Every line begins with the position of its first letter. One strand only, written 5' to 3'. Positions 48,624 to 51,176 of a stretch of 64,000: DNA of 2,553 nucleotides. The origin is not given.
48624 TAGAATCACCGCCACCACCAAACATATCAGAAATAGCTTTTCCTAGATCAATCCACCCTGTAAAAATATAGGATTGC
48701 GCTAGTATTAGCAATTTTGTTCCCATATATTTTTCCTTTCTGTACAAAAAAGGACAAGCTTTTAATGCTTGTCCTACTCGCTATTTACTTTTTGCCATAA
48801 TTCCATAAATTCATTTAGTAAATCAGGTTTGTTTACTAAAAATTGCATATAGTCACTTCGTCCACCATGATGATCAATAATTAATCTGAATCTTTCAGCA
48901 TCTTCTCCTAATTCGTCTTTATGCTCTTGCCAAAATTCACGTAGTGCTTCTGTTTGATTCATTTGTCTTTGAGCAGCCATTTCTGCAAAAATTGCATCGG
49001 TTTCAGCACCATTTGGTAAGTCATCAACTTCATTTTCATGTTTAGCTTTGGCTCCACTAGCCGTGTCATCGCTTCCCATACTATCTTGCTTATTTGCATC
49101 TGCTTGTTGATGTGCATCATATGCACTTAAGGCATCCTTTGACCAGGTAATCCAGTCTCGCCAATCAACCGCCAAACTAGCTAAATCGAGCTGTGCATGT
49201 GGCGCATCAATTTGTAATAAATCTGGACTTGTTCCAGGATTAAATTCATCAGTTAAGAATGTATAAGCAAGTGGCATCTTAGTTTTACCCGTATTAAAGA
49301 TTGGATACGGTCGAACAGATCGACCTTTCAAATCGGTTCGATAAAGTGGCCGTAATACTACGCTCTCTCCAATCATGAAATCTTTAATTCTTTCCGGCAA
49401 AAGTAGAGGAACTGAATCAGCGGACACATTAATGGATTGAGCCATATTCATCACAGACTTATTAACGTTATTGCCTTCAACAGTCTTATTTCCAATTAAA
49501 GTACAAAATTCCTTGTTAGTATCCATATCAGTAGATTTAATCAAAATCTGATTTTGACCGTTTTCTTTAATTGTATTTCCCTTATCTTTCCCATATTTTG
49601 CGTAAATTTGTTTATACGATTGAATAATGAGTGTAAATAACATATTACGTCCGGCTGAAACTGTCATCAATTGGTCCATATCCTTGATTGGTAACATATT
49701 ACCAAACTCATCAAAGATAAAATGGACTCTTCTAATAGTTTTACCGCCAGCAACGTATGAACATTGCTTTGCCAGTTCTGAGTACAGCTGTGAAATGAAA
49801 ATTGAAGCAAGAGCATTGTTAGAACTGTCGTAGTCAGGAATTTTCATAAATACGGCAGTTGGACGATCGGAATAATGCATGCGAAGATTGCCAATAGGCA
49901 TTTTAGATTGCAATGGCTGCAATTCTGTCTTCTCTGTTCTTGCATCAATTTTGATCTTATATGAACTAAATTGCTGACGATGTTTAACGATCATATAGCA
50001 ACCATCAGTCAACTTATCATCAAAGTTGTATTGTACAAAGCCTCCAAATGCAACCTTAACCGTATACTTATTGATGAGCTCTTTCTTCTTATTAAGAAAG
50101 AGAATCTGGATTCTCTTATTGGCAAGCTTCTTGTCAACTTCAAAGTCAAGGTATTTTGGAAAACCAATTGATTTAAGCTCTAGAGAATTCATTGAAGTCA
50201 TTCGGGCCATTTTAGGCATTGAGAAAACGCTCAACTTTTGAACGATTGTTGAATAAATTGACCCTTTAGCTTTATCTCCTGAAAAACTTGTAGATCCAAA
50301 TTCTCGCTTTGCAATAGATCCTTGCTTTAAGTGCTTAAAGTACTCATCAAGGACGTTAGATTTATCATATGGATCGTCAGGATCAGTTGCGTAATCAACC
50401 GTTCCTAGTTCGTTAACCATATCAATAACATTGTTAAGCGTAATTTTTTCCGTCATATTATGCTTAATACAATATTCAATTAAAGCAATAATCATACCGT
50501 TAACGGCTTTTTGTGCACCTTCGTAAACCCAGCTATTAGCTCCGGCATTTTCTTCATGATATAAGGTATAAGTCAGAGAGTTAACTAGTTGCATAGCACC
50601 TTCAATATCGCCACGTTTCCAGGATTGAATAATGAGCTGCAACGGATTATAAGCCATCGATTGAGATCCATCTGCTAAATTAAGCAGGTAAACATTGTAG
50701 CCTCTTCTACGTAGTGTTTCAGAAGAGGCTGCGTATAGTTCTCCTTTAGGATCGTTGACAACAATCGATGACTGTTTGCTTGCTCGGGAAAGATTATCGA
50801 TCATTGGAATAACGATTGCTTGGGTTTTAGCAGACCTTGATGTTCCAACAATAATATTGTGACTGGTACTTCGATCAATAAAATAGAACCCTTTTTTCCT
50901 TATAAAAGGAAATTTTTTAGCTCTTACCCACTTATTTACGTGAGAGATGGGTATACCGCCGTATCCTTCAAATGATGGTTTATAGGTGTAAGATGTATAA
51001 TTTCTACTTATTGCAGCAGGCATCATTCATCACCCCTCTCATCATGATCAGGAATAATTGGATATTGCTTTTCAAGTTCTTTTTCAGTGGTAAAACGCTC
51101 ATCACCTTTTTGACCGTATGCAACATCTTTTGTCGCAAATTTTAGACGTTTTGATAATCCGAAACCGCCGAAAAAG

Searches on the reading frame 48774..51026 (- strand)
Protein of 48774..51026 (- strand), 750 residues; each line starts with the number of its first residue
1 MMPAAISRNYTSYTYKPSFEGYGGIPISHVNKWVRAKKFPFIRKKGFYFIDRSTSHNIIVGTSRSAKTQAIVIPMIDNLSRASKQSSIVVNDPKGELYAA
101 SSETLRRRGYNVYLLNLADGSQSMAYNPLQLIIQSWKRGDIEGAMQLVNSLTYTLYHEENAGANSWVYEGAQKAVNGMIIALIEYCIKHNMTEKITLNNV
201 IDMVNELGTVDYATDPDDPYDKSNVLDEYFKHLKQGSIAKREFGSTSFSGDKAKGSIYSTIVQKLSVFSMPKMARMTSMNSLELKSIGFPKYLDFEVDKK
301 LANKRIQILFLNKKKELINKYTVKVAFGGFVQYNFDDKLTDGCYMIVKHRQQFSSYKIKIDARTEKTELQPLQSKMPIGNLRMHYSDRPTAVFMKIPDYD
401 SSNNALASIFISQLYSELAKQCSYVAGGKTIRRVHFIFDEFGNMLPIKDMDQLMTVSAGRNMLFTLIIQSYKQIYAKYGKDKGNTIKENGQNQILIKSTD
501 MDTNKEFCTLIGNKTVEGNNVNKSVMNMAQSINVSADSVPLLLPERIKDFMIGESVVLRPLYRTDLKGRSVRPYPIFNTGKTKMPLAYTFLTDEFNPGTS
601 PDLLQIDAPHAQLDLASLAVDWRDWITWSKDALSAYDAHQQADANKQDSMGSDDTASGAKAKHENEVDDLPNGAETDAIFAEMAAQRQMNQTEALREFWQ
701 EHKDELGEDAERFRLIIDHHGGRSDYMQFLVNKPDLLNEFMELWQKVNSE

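Call 46: search_protein_families(library=pfam, proteins=[window:48774-51026:-], max_evalue=0.00001)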
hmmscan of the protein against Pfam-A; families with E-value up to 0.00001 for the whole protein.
window:48774-51026:- (750 aa): 3 families
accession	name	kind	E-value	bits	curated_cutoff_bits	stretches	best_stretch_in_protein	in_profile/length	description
PF02534.20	T4SS-DNA_transf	-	5.2e-40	138.1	20.1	2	45-288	35-257/468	Type IV secretory system Conjugative DNA transfer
PF12696.13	TraG-D_C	-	6.5e-24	84.7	22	1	433-549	1-123/126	TraM recognition site of TraD and TraG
PF10412.15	TrwB_AAD_bind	-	3.4e-15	56.3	20.5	1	416-527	228-343/387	Type IV secretion-system coupling protein DNA-binding domain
